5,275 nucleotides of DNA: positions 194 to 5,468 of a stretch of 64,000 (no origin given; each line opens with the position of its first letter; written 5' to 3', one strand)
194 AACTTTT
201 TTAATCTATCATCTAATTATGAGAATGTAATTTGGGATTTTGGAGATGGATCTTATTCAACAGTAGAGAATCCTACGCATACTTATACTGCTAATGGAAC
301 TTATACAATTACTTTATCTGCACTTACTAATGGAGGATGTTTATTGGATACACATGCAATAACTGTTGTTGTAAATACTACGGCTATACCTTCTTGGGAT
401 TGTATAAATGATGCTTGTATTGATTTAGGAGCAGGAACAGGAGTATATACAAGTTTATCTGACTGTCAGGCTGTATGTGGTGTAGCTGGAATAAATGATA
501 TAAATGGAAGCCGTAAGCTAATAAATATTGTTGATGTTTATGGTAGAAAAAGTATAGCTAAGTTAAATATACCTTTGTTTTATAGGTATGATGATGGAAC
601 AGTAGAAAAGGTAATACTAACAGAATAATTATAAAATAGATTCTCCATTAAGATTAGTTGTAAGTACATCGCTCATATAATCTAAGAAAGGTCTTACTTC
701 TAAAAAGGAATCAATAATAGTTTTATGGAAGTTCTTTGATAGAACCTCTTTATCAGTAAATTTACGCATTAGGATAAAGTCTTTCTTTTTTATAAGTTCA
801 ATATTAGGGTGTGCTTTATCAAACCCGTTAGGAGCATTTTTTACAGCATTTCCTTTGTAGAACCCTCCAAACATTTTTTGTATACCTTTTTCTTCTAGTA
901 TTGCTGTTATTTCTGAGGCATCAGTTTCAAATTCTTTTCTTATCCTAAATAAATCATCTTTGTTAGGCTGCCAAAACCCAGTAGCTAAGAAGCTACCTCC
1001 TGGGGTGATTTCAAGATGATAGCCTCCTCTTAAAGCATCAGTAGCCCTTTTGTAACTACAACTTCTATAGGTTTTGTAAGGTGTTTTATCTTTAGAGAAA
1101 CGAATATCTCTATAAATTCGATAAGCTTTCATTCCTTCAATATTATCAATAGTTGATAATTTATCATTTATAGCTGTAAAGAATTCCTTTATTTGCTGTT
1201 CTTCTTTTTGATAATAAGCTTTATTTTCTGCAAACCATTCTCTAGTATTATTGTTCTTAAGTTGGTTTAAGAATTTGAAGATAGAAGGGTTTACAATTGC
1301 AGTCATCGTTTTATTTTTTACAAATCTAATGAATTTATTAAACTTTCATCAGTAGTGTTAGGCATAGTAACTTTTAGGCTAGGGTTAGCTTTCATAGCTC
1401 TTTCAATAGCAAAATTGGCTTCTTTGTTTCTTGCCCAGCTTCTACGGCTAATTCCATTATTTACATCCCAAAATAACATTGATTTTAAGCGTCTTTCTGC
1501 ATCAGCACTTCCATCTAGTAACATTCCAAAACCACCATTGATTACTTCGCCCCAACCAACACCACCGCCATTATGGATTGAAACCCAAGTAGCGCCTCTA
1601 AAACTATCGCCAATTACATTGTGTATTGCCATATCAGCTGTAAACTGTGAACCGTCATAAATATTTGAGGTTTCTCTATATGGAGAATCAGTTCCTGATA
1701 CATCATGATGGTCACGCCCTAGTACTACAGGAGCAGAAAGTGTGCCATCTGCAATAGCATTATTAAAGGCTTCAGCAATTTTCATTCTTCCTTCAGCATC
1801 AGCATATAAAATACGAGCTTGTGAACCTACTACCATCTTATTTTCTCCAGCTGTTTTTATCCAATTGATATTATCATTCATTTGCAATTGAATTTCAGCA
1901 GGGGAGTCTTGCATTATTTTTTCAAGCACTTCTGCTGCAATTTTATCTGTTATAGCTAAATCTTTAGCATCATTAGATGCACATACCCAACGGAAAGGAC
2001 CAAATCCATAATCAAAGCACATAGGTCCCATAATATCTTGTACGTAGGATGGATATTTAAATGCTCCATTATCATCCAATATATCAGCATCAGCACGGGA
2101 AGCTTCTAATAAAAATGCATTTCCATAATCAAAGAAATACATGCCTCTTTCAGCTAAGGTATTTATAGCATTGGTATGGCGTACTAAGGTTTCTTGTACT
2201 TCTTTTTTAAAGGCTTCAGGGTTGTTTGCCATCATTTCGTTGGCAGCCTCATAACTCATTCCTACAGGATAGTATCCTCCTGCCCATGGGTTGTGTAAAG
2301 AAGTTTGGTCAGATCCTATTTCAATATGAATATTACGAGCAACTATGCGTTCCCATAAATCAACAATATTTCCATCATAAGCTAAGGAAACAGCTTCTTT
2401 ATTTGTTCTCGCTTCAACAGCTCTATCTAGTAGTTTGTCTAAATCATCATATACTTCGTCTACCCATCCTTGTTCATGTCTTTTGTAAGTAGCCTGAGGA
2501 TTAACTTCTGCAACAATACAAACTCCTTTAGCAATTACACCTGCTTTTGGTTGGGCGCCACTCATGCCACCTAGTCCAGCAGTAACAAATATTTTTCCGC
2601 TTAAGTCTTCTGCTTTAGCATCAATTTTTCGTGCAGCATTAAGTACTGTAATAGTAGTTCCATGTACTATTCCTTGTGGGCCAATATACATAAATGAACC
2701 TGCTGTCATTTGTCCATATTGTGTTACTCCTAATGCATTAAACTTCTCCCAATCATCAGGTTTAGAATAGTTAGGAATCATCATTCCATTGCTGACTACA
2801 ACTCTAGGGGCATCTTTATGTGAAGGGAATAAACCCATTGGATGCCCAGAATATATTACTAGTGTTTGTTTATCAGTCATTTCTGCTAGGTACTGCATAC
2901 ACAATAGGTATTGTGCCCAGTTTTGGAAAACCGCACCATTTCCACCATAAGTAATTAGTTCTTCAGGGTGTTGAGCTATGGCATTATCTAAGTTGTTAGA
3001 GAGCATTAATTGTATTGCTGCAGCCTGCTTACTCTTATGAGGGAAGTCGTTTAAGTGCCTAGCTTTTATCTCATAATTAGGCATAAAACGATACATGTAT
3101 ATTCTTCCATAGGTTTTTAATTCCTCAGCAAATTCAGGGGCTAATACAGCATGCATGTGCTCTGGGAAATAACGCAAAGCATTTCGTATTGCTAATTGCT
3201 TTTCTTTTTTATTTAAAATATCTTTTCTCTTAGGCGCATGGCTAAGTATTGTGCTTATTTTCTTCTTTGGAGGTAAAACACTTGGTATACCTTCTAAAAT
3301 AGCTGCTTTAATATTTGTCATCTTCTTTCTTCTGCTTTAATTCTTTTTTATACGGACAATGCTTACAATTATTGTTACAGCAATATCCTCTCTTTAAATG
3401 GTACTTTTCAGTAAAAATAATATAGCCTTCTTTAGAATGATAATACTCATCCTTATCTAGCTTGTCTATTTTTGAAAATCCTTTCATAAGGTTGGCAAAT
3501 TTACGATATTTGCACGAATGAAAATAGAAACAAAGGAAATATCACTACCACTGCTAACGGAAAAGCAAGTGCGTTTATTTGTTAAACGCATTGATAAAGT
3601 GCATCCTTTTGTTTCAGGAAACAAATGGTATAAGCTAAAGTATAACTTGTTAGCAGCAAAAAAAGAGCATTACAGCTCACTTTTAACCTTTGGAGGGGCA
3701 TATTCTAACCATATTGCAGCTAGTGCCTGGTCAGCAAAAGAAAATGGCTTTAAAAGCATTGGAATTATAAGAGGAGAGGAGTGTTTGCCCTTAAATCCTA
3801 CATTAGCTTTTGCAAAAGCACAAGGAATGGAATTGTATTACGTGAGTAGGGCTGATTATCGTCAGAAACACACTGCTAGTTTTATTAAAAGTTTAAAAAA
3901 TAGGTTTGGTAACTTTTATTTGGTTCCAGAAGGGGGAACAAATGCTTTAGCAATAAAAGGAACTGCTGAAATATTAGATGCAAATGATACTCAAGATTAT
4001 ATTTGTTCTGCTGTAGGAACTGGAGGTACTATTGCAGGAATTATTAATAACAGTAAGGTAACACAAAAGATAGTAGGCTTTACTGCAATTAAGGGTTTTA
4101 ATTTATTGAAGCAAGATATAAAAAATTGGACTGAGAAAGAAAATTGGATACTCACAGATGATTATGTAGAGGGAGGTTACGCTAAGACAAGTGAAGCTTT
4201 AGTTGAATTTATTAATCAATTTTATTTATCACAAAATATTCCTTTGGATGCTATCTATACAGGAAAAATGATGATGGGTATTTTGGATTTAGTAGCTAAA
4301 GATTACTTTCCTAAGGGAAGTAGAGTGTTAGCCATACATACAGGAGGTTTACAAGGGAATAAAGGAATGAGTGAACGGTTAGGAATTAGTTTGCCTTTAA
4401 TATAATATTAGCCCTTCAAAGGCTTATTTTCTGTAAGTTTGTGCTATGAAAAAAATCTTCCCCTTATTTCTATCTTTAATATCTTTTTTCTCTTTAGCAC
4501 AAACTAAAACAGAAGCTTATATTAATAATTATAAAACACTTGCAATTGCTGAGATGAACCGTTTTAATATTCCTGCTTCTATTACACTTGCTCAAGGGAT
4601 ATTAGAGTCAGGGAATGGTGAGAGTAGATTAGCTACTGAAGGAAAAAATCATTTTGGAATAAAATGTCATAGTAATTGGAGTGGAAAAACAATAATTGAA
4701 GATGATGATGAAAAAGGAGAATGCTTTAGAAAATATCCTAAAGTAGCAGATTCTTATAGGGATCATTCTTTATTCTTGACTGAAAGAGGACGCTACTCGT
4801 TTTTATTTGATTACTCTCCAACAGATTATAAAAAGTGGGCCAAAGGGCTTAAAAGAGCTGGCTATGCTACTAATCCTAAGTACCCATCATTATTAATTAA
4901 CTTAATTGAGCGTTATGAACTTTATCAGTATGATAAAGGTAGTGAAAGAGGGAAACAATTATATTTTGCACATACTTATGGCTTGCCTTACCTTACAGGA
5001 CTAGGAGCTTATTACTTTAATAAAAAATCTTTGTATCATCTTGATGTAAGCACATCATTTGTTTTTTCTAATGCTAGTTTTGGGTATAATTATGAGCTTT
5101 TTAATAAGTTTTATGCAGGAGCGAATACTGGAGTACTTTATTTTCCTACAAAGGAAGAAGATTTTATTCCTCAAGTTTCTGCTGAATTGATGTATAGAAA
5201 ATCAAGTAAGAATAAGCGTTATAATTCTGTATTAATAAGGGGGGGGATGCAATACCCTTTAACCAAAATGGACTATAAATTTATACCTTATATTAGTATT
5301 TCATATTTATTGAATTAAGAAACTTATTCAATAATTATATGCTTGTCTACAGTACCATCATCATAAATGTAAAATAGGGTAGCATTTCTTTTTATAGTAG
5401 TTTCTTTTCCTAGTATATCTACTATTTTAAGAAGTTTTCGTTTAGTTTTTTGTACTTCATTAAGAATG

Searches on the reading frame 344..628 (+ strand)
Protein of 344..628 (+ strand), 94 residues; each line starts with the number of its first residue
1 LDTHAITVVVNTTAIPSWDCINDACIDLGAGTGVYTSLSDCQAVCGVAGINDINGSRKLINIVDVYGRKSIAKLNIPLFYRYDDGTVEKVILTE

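Call 30: search_protein_families(library=pfam, max_evalue=10, proteins=[window:344-628:+])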
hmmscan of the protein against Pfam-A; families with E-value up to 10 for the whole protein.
window:344-628:+ (94 aa): 1 family
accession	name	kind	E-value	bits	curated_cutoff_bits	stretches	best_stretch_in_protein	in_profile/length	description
PF04723.20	GRDA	-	0.13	12.5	22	1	7-71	7-67/147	Glycine reductase complex selenoprotein A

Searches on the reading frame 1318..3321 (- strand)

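Call 40: search_protein_families(library=pfam, max_evalue=0.00001, proteins=[window:1318-3321:-])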
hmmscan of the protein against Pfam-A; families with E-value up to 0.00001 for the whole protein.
window:1318-3321:- (667 aa): 3 families
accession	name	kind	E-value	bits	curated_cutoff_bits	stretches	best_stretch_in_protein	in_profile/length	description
PF17392.7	Urocanase_C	-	2.8e-87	291.7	23.6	1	436-640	3-195/196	Urocanase C-terminal domain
PF01175.24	Urocanase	-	4.8e-85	284.9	23.2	1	214-430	1-209/209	Urocanase Rossmann-like domain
PF17391.7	Urocanase_N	-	1e-55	187.4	23.2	1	85-211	1-127/127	Urocanase N-terminal domain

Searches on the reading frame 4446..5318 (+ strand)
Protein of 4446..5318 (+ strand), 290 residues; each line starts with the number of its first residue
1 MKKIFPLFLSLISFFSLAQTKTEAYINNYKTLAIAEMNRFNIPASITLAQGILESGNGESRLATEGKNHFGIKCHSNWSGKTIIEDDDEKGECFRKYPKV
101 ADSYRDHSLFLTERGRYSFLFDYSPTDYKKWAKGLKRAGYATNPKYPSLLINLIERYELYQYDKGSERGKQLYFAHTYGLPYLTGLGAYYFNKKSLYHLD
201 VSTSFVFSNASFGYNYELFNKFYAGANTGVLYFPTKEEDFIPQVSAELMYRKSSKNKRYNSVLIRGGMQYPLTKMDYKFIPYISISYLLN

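Call 30: search_protein_families(library=pfam, max_evalue=10, proteins=[window:4446-5318:+])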
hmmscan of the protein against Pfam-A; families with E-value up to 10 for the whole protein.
window:4446-5318:+ (290 aa): 1 family
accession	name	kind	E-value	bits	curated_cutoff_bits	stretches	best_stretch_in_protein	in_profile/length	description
PF01832.25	Glucosaminidase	-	1.6e-36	126.1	30.2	1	31-159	2-123/123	Mannosyl-glycoprotein endo-beta-N-acetylglucosaminidase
